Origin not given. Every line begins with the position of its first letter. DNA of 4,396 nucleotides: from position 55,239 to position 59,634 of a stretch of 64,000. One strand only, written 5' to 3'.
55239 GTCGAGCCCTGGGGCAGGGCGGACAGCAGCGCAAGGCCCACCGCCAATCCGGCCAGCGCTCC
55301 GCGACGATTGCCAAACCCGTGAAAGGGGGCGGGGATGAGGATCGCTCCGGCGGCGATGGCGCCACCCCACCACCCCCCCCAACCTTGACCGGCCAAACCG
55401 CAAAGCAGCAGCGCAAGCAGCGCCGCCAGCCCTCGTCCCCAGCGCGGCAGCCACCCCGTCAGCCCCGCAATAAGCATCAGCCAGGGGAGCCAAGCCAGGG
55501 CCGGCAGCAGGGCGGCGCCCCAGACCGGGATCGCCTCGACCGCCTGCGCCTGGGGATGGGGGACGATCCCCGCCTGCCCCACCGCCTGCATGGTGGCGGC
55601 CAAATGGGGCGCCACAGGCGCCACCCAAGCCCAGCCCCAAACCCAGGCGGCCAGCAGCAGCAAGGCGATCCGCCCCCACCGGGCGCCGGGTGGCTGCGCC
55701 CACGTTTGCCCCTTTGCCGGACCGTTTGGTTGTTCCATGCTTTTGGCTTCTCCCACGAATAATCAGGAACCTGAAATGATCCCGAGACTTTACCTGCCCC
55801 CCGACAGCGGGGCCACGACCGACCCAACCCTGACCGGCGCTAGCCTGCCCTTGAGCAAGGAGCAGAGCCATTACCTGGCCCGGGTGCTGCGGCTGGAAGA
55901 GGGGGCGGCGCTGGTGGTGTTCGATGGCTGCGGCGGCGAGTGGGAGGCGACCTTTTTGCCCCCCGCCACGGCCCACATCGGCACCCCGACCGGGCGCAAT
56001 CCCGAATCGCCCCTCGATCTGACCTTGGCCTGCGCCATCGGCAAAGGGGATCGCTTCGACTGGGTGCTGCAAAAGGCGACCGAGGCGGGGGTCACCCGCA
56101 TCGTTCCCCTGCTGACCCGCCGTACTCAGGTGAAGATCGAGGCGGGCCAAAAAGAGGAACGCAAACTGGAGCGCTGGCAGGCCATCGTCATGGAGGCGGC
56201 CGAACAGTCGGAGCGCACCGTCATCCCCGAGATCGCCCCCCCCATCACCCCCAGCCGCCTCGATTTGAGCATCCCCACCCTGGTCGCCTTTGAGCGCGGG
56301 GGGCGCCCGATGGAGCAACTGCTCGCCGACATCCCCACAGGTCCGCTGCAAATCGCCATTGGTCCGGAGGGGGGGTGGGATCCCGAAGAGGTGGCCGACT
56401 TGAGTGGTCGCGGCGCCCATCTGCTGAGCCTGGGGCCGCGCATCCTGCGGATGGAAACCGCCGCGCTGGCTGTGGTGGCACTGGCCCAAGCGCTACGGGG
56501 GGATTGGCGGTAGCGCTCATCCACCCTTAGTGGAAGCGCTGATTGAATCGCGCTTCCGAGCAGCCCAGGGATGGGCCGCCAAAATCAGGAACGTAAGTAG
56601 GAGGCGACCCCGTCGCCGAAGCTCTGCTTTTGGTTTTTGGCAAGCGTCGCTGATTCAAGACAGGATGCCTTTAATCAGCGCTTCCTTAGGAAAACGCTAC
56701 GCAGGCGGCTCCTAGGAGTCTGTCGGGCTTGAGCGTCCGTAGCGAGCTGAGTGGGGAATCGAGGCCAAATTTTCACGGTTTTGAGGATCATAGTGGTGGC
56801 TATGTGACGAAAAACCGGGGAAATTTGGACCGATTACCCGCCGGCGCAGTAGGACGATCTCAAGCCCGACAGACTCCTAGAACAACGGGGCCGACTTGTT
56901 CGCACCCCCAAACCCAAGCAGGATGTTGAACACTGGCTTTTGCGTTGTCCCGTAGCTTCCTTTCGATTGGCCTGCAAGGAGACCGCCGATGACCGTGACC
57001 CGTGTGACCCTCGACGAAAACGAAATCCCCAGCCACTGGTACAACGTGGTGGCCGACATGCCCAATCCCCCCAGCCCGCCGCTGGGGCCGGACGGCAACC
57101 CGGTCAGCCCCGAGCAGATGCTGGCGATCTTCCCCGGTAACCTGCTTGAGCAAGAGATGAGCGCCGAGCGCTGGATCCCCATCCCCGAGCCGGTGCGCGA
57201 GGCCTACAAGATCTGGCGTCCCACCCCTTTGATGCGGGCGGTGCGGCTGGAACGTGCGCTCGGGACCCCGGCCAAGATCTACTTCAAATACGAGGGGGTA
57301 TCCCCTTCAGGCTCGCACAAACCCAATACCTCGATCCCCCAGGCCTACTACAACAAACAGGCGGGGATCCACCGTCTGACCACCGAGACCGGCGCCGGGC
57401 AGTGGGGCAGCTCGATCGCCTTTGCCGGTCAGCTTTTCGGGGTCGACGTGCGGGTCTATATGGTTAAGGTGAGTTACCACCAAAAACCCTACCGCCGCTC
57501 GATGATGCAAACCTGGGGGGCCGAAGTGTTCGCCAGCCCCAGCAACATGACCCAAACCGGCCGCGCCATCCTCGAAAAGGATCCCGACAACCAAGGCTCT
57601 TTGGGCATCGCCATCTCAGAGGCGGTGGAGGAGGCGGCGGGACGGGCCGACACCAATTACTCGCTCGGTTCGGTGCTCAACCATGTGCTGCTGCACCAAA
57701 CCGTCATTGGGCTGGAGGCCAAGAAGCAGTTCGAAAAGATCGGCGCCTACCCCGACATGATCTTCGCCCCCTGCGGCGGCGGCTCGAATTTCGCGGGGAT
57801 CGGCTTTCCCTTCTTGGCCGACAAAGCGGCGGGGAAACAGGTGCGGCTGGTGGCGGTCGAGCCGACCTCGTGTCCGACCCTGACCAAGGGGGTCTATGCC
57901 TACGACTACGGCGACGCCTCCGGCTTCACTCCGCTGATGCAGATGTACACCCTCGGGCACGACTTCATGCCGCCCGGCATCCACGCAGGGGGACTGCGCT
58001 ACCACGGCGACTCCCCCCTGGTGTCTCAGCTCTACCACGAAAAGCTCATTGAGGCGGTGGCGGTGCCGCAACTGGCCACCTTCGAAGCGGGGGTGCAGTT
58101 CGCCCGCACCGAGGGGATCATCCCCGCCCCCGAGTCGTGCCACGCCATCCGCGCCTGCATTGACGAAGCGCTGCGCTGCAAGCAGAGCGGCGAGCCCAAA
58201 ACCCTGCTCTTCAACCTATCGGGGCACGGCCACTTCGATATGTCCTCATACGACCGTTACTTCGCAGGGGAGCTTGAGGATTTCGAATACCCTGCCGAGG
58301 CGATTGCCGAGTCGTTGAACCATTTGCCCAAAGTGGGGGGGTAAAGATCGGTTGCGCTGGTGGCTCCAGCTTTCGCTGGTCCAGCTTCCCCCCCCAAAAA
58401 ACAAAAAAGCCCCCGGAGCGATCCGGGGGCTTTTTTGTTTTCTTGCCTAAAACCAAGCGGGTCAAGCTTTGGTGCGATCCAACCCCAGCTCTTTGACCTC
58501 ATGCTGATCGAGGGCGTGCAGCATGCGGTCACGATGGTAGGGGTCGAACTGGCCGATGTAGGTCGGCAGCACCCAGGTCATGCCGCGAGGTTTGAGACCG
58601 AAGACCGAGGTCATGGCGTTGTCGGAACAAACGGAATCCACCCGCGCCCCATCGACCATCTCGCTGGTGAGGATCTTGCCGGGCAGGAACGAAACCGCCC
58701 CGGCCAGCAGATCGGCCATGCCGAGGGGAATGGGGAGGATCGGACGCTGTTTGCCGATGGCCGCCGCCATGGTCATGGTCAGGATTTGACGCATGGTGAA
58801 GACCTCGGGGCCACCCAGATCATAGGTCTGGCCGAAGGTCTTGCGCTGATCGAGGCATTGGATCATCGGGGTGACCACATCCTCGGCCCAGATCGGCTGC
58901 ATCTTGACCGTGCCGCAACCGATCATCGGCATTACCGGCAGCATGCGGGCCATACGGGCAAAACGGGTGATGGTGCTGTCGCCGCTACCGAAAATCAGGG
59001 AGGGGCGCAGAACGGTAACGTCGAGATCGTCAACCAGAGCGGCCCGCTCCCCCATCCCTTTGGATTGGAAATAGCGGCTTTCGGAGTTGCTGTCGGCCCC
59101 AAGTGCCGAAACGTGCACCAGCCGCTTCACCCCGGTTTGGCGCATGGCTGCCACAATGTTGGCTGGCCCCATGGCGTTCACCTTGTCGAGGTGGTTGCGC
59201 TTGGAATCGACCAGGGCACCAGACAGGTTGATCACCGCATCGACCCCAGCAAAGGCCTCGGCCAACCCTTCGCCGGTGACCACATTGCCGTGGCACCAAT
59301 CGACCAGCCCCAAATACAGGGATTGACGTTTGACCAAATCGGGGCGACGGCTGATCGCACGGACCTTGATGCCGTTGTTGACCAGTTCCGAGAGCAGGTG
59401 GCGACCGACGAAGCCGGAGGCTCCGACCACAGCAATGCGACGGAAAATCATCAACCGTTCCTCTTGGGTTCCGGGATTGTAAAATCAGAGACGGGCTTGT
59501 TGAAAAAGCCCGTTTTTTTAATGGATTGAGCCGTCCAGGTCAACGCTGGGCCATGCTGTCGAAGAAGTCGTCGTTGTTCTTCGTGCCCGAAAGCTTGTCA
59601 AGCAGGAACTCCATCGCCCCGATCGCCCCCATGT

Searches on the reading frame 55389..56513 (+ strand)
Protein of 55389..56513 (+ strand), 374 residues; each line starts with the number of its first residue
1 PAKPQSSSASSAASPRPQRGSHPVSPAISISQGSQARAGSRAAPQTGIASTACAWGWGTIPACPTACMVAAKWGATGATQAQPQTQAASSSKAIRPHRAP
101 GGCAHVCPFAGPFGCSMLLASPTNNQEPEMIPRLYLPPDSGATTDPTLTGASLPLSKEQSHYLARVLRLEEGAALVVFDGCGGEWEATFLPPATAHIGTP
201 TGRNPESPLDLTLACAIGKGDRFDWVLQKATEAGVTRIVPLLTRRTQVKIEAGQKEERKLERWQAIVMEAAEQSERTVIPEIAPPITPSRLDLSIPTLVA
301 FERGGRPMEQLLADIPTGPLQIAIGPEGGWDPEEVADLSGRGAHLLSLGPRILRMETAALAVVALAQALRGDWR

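Call 20: search_protein_families(library=pfam, proteins=[window:55389-56513:+])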
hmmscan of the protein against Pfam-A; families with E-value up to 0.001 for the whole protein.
window:55389-56513:+ (374 aa): 2 families
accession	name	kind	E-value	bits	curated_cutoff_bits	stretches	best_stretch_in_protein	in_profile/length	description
PF04452.19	Methyltrans_RNA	-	1.1e-48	165.4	23.9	1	206-367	2-165/165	RNA methyltransferase domain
PF20260.4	PUA_4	-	1.1e-09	38.6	23.9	1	155-188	1-34/48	RNA methyltransferase PUA domain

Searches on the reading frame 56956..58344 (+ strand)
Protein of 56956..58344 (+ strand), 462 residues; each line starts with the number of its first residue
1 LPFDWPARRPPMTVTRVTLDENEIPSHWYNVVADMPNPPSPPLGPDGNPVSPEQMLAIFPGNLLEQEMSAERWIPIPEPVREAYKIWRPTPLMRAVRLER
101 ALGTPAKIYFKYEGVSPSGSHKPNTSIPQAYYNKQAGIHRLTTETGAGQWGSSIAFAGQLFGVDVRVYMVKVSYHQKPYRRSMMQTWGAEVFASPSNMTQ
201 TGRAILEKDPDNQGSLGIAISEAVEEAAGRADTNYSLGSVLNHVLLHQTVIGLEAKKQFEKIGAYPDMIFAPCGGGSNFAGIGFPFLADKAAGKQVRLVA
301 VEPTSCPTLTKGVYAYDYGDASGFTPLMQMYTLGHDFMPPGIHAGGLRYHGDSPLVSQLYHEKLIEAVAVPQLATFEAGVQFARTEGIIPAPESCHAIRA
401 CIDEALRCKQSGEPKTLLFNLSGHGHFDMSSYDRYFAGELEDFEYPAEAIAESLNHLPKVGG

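Call 20: search_protein_families(library=pfam, proteins=[window:56956-58344:+])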
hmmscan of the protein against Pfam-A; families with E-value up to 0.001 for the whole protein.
window:56956-58344:+ (462 aa): 1 family
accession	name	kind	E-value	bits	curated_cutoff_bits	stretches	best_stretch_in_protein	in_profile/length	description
PF00291.31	PALP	-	2.1e-43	149.2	35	1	87-423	5-295/295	Pyridoxal-phosphate dependent enzyme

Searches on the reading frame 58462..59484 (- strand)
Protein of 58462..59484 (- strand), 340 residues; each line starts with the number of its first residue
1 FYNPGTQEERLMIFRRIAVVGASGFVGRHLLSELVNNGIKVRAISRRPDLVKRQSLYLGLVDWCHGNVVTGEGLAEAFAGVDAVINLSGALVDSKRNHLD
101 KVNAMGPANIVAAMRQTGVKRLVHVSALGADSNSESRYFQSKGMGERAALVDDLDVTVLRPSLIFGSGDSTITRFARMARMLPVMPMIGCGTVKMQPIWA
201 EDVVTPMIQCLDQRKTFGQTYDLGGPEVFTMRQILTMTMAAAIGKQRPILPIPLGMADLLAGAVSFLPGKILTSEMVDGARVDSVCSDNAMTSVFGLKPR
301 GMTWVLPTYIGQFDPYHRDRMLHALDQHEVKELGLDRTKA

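Call 20: search_protein_families(library=pfam, proteins=[window:58462-59484:-])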
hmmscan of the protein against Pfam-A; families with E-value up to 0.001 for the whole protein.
window:58462-59484:- (340 aa): 7 families
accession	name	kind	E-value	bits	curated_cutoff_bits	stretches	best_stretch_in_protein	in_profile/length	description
PF01370.27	Epimerase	-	4.3e-22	79.1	20.9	1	17-224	1-240/240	NAD dependent epimerase/dehydratase family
PF13460.12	NAD_binding_10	-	7.4e-20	72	27.2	1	21-164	1-146/184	NAD(P)H-binding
PF01073.25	3Beta_HSD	-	1.9e-18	67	22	1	18-130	1-119/280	3-beta hydroxysteroid dehydrogenase/isomerase family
PF05368.20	NmrA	-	1.1e-11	45.4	27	1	16-142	4-127/298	NmrA-like family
PF04321.23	RmlD_sub_bind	-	1.4e-08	34.6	27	1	16-230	2-219/287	RmlD substrate binding domain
PF07993.18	NAD_binding_4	-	3.1e-08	33.5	20.1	0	133-201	172-241/258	Male sterility protein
PF16363.11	GDP_Man_Dehyd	-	8.5e-07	29.2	27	1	19-126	2-128/332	GDP-mannose 4,6 dehydratase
